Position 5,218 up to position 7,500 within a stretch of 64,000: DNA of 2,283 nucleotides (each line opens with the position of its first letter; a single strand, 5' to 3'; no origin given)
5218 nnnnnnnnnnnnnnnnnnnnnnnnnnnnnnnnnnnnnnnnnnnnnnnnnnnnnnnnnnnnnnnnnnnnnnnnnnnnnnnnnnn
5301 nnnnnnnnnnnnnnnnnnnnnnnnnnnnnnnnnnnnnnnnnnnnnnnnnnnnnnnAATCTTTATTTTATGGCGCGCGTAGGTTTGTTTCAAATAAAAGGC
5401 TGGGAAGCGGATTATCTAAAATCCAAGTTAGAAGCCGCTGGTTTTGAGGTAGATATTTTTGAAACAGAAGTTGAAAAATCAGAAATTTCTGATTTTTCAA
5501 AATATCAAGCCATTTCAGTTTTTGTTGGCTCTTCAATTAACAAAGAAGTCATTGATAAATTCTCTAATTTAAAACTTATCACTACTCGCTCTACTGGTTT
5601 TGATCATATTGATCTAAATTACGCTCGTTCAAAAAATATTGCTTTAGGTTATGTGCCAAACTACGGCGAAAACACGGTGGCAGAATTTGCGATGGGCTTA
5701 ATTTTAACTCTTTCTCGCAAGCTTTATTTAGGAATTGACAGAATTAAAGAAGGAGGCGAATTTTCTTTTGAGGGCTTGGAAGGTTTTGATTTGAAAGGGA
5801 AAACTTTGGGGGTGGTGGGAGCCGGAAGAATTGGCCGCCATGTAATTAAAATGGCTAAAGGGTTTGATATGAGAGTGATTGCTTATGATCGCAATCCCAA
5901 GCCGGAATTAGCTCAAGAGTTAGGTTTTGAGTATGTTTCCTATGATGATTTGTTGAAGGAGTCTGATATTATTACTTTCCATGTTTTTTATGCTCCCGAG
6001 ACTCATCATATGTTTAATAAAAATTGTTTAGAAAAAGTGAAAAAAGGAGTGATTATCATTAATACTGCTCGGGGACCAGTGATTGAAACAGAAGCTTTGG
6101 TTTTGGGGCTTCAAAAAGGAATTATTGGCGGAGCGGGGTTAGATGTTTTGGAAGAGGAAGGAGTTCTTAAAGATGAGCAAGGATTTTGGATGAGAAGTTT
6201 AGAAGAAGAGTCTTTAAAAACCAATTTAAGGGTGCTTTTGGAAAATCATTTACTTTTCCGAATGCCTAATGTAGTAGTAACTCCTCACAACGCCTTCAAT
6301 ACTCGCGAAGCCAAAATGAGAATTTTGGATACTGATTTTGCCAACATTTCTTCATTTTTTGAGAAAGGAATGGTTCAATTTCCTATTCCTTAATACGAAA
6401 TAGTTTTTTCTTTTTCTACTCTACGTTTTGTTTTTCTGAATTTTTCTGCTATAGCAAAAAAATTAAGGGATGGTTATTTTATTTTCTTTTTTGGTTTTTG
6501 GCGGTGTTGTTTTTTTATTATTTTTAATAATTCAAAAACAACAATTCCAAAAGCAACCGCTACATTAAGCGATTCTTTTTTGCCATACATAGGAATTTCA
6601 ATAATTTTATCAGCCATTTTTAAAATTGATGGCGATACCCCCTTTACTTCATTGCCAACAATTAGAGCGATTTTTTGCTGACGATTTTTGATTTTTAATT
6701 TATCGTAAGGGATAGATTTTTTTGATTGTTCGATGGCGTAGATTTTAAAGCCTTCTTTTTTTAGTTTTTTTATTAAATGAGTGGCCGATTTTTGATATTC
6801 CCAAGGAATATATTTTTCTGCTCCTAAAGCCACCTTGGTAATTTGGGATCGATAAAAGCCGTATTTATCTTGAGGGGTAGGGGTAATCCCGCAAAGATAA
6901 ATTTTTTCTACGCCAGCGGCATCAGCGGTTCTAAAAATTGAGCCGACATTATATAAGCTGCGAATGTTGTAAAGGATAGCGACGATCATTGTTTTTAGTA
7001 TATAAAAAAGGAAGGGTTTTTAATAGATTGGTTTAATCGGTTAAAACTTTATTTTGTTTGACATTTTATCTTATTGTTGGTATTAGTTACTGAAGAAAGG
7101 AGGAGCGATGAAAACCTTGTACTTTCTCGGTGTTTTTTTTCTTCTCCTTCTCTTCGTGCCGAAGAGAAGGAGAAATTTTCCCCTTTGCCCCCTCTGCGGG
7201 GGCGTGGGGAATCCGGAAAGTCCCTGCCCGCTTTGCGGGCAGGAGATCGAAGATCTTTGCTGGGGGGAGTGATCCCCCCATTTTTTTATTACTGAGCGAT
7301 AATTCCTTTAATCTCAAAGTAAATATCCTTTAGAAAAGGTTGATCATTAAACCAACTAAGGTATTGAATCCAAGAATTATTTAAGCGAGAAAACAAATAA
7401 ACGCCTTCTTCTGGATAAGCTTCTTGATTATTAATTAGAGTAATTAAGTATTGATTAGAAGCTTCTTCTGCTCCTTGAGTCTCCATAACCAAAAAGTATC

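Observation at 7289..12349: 1686-aa secreted nuclease combining a PLC/S1-P1-like Zn hydrolase domain, an SNase domain and three lamin-tail domains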

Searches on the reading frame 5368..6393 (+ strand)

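Call 9: search_protein_families(library=pfam, proteins=[window:5368-6393:+], max_evalue=0.001)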
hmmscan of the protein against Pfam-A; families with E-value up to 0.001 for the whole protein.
window:5368-6393:+ (341 aa): 4 families
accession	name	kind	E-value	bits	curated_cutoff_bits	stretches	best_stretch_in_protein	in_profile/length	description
PF02826.25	2-Hacid_dh_C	-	4.9e-54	182.8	25.1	1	109-309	1-178/178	D-isomer specific 2-hydroxyacid dehydrogenase, NAD binding domain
PF00389.36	2-Hacid_dh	-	5.4e-24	84.8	24.6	1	19-336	13-129/134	D-isomer specific 2-hydroxyacid dehydrogenase, catalytic domain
PF03446.21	NAD_binding_2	-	0.00027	21.4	21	1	147-234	2-93/161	NAD binding domain of 6-phosphogluconate dehydrogenase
PF01408.29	GFO_IDH_MocA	-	0.00092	20.3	24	0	147-227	3-88/120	Oxidoreductase family, NAD-binding Rossmann fold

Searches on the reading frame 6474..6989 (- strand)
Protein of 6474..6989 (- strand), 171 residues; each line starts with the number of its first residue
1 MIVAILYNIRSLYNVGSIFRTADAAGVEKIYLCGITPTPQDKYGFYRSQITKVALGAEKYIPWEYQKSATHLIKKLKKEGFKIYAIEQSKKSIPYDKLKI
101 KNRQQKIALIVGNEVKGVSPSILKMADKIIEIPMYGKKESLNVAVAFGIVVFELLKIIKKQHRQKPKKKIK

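Call 9: search_protein_families(library=pfam, proteins=[window:6474-6989:-], max_evalue=0.001)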
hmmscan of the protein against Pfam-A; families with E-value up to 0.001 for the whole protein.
window:6474-6989:- (171 aa): 1 family
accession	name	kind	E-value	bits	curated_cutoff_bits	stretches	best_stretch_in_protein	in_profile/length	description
PF00588.24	SpoU_methylase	-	7.1e-36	123.9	29.7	1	2-151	2-141/142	SpoU rRNA Methylase family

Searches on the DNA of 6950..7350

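Call 90: search_rna_families(source=window, start=6950, end=7350, threshold=evalue, max_evalue=1)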
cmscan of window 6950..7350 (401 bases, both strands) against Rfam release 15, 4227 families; matches with E-value up to 1: 12.
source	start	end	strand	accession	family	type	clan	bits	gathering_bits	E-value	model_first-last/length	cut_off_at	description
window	7141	7175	-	RF03872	MIR6426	Gene; miRNA;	-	25.9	96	0.0057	1-84/84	no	MIR6426 microRNA precursor family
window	7131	7181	-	RF00736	mir-320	Gene; miRNA;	-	25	55.5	0.0016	1-76/76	no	mir-320 microRNA precursor family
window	7113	7254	-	RF02973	Enterococcus-1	Gene; sRNA;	-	22.5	71.4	0.02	1-152/152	no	Enterococcus-1 RNA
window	7141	7175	+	RF03872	MIR6426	Gene; miRNA;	-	22.3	96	0.05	1-84/84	no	MIR6426 microRNA precursor family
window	7093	7232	-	RF00166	PrrB_RsmZ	Gene; sRNA;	CL00106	21.2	44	0.0065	1-133/133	no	PrrB/RsmZ RNA family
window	7142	7174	+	RF04240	mir-4716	Gene; miRNA;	-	19.7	76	0.16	1-84/84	no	mir-4716 microRNA precursor family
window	7129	7186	-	RF03603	mir-4899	Gene; miRNA;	-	19.2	85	0.43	1-87/87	no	mir-4899 microRNA precursor family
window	7221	7289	+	RF02837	anti-hemB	Gene; sRNA;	-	18.7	49.5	0.051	1-81/81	no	Burkholderia RNA 7 (anti-hemB)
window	7046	7174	+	RF04180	BTnc231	Gene; sRNA;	-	17.6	80.4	0.29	1-154/154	no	Bacteroides sRNA BTnc231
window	7220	7282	+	RF01686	Acido-1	Gene; sRNA;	-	17.4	50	0.49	1-64/64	no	Acido-1 RNA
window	7161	7293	+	RF00558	L20_leader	Cis-reg; leader;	-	17.4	58.7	0.62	1-127/127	no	Ribosomal protein L20 leader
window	7009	7286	+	RF01946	KCNQ1OT1_1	Gene; lncRNA;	-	9.2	70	0.24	258-464/464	no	KCNQ1 overlapping transcript 1 conserved region 1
